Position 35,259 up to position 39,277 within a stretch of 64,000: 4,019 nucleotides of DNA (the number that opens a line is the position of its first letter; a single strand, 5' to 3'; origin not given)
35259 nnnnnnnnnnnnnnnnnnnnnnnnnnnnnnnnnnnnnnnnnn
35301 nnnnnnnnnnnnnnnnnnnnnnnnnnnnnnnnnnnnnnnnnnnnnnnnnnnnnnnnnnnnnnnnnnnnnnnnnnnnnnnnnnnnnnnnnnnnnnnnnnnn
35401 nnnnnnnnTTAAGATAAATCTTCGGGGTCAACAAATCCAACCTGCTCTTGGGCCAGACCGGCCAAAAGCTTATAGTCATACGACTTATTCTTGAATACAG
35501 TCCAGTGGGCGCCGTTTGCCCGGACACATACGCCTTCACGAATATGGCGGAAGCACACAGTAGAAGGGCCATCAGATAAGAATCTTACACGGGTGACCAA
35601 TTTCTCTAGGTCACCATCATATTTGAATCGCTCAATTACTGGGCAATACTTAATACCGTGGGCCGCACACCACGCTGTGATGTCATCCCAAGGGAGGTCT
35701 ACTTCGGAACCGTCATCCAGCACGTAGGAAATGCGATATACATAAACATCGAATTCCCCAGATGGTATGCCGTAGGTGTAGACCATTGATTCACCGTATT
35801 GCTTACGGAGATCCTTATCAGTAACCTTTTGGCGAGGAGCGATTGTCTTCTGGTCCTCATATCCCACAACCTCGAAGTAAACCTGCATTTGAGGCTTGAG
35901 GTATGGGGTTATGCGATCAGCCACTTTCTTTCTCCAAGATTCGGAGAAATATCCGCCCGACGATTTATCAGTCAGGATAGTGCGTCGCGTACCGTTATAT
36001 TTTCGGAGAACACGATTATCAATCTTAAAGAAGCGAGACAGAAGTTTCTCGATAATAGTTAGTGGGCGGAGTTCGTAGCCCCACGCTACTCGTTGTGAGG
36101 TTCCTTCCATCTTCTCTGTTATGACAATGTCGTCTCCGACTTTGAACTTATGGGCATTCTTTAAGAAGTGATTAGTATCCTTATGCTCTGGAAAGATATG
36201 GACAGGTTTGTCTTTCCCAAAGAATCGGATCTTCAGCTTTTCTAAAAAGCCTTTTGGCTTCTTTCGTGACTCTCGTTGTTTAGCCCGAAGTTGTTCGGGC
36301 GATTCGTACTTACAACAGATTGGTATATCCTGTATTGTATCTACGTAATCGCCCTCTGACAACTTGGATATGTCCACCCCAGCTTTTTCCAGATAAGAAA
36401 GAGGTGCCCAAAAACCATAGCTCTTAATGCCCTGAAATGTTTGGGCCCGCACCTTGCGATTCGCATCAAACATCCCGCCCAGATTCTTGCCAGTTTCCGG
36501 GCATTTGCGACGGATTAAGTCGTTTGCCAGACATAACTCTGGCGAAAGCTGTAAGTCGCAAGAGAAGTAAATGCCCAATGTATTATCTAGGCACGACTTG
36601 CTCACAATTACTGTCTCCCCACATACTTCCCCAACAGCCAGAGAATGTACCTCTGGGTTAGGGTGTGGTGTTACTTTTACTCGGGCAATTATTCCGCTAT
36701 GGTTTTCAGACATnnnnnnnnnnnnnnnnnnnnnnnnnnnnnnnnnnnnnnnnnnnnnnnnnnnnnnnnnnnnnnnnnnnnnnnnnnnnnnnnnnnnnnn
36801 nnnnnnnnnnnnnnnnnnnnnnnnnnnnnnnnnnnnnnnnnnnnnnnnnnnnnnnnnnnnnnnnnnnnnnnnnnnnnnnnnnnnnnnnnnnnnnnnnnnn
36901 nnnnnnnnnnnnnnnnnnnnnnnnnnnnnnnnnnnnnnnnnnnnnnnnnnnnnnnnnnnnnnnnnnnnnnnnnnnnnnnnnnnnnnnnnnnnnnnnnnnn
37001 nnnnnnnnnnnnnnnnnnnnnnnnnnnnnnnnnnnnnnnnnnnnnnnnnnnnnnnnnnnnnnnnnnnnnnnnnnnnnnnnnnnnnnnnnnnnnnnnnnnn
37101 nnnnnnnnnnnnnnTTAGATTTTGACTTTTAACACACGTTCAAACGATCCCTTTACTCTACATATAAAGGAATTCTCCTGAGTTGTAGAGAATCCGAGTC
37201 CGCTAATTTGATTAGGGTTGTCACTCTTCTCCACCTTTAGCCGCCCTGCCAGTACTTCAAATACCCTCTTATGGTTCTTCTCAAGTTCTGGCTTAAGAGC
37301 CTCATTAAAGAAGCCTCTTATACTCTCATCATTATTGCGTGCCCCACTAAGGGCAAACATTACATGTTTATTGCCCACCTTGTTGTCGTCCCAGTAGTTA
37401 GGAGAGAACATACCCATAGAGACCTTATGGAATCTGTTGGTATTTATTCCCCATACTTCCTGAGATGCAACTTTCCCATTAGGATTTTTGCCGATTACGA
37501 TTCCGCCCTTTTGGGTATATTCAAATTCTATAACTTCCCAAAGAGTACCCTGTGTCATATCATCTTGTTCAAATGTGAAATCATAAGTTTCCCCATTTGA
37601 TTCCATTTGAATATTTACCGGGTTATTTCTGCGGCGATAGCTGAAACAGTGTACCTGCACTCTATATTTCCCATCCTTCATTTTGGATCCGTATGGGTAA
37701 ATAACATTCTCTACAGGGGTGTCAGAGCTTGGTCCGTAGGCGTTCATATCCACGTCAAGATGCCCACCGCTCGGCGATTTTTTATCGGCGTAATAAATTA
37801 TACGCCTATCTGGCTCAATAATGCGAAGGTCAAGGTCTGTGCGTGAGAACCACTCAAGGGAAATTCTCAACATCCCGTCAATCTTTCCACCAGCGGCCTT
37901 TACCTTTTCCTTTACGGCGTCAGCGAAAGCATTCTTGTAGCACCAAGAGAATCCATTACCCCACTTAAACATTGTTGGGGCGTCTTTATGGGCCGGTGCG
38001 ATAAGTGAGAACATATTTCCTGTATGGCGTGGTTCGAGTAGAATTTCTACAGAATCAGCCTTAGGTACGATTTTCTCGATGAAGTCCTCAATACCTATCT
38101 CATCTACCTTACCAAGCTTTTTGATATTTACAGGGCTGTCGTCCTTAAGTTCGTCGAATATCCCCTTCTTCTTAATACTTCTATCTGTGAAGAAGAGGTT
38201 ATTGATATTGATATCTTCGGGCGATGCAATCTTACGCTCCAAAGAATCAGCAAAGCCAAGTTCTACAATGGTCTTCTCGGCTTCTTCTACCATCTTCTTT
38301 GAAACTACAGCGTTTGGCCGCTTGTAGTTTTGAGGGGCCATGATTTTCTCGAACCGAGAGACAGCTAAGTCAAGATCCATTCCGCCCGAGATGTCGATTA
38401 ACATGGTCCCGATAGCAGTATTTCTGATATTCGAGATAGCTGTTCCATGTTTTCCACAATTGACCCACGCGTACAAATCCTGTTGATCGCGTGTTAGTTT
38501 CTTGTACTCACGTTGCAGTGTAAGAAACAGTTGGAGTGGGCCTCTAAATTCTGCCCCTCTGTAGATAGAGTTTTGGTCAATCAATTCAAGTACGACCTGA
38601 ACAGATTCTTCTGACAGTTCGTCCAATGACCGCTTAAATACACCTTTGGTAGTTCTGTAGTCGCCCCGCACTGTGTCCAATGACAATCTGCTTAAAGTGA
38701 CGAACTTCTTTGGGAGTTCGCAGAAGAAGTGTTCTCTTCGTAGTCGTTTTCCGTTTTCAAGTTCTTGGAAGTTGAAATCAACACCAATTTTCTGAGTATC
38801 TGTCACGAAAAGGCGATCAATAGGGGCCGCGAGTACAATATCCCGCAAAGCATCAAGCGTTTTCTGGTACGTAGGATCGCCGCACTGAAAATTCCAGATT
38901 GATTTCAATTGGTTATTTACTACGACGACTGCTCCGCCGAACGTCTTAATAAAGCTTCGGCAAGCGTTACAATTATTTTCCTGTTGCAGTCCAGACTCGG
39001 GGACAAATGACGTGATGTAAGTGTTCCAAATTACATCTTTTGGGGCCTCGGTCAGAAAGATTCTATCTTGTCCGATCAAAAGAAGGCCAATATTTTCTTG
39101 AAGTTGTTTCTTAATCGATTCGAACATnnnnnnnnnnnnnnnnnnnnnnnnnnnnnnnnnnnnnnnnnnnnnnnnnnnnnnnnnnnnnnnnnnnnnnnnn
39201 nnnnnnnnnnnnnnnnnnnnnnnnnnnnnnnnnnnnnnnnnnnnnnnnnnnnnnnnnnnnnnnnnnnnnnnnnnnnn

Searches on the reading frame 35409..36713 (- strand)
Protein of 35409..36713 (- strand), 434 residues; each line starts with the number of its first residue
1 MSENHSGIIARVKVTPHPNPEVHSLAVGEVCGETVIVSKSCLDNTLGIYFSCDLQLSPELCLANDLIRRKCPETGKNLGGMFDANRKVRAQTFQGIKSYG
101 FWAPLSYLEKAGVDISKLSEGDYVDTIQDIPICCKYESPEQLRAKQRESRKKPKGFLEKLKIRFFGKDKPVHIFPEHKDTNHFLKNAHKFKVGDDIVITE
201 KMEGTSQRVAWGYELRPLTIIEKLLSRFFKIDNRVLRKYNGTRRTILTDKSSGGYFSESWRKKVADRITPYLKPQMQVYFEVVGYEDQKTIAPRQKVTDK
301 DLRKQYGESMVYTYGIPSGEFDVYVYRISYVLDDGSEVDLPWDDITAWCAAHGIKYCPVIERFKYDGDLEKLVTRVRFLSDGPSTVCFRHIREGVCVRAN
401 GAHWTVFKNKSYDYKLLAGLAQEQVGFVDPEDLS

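Call 9: search_protein_families(library=pfam, proteins=[window:35409-36713:-], max_evalue=0.001)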
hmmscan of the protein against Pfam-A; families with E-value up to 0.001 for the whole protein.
window:35409-36713:- (434 aa): 1 family
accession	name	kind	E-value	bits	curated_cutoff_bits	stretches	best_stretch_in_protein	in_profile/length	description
PF09414.15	RNA_ligase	-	5.7e-11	43.3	27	1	195-400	2-158/171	RNA ligase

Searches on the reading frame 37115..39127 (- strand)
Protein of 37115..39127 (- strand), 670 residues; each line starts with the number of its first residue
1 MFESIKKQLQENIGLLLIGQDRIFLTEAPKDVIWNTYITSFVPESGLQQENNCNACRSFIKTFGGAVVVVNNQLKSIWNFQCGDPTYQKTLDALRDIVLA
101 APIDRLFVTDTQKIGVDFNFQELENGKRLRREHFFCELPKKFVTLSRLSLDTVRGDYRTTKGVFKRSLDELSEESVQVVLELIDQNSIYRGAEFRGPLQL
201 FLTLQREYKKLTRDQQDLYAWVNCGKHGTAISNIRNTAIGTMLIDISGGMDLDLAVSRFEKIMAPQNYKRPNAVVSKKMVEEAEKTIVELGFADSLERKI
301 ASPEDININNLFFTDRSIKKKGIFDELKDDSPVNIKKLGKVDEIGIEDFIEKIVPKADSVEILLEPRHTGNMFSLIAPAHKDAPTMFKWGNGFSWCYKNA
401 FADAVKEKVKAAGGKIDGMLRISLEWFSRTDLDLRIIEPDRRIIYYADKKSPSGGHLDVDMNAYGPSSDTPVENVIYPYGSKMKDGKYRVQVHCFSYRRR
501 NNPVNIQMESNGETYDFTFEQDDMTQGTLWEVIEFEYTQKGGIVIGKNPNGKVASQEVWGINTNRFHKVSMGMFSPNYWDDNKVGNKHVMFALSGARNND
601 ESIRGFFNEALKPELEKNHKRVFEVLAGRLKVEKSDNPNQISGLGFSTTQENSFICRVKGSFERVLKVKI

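Call 9: search_protein_families(library=pfam, proteins=[window:37115-39127:-], max_evalue=0.001)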
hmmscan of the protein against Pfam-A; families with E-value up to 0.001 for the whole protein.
window:37115-39127:- (670 aa): 0 families

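Call 10: search_dna_similar(query=window:37115-39127:-, collection=phages, mode=protein, max_rows=15)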
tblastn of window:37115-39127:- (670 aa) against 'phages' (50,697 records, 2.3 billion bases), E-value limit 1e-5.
Records with a match: 518; places in all: 520; records where one place covers at least 80% of the query: 459.
Best place of each record, by identity: <60% 518.
By first word of the organism name: Salmonella 159; Klebsiella 77; Bacillus 32; Escherichia 30; Caulobacter 28; Serratia 22; Vibrio 20; Xanthomonas 20; Pseudomonas 13; Dickeya 11; and 30 more.
By host as written in the record: - 56; Klebsiella pneumoniae 32; Salmonella enterica 26; Salmonella enterica subsp. enterica serovar Enteritidis PT1 21; Bacillus cereus 15; Salmonella enterica subsp. enterica serovar Typhimurium 14; Escherichia coli O157:H7 11; Salmonella sp. 10; and 162 more.
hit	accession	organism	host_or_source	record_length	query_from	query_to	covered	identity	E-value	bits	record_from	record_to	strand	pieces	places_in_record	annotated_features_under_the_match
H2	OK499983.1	Bacillus phage vB_BanH_McCartney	Bacillus anthracis Sterne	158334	2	669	100%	43.2%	3e-150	487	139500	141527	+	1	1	galactose-binding domain protein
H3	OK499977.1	Bacillus phage vB_BanH_Emiliahah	Bacillus anthracis Sterne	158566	2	669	100%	42.9%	6e-149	484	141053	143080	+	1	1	galactose-binding domain-like protein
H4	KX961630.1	Bacillus phage QCM8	-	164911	21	670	97%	43.8%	3e-129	487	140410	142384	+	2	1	hypothetical protein (x2)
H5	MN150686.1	Bacillus phage BC-T25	Bacillus sp.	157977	2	669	100%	42.6%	4e-149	484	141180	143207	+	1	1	hypothetical protein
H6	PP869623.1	Serratia phage Kevin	Serratia sp.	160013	30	668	95%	44.4%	3e-156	505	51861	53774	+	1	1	hypothetical protein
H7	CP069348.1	Clostridioides phage pCD1602_4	water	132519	2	669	100%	42.1%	6e-138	452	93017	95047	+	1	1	record has no annotation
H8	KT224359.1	Bacillus phage TsarBomba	Bacillus thuringiensis subsp. kurstaki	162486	2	669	100%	42.0%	4e-144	470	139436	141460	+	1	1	hypothetical protein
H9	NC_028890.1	Bacillus phage TsarBomba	Bacillus thuringiensis subsp. kurstaki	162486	2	669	100%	42.0%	4e-144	470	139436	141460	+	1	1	hypothetical protein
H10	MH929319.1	Serratia phage vB_SmaA_3M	Serratia marcescens 2170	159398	30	668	95%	43.4%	7e-152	492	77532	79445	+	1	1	hypothetical protein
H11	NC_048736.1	Serratia phage vB_SmaA_3M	Serratia marcescens 2170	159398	30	668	95%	43.4%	7e-152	492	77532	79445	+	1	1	hypothetical protein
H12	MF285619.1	Serratia phage 2050H1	Serratia marcescens wk2050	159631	30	668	95%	43.3%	2e-151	491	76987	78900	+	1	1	hypothetical protein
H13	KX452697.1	Serratia phage KNP4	Serratia sp.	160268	30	668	95%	43.3%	2e-151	491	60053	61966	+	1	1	record has no annotation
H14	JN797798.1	Bacillus phage BCU4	Bacillus cereus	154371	2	669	100%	41.4%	3e-141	461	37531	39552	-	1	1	hypothetical protein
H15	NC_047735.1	Bacillus phage BCU4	Bacillus cereus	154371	2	669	100%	41.4%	3e-141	461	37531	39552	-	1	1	hypothetical protein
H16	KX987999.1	Bacillus phage BCP12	Bacillus cereus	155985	2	669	100%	41.4%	3e-141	461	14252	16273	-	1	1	hypothetical protein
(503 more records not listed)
